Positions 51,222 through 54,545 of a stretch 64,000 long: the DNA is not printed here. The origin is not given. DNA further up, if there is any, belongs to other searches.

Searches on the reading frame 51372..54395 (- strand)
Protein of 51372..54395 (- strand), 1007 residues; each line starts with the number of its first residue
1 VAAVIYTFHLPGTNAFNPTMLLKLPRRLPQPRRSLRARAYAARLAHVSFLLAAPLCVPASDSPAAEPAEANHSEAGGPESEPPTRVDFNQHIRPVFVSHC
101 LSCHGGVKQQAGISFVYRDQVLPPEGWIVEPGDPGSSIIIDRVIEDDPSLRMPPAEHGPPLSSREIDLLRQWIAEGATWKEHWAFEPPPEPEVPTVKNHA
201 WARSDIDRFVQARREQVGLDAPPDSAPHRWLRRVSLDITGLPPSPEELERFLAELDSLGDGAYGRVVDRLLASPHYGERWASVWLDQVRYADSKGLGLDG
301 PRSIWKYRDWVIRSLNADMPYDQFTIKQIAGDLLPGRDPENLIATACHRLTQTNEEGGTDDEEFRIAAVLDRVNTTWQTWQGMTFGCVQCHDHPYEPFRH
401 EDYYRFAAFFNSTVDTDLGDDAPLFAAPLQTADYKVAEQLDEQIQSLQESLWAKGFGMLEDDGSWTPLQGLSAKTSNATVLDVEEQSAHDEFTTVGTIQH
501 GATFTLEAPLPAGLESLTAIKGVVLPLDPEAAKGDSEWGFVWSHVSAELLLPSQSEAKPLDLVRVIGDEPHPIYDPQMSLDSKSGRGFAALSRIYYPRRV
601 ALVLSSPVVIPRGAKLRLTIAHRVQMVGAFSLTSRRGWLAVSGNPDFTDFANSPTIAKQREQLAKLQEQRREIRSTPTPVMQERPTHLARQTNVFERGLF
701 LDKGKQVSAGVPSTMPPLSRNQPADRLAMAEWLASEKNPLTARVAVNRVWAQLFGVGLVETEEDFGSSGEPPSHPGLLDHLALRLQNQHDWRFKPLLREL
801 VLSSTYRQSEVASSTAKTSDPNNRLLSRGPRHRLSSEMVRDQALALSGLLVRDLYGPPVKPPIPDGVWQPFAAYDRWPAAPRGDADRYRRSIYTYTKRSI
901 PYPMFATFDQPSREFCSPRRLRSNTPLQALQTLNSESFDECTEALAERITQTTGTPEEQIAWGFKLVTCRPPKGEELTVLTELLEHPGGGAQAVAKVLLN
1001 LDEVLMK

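Call 96: search_protein_families(library=pfam, proteins=[window:51372-54395:-], max_evalue=0.0001)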
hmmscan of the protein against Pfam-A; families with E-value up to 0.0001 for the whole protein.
window:51372-54395:- (1007 aa): 3 families
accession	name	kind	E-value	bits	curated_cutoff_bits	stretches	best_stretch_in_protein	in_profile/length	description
PF07587.16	PSD1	-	3.5e-91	305.4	28.5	1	725-983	1-243/244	Protein of unknown function (DUF1553)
PF07583.16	PSCyt2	-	6.1e-79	265.2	29.8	1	206-413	2-207/209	Protein of unknown function (DUF1549)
PF07635.16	PSCyt1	-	2.3e-13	51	22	1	100-156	1-59/59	Planctomycete cytochrome C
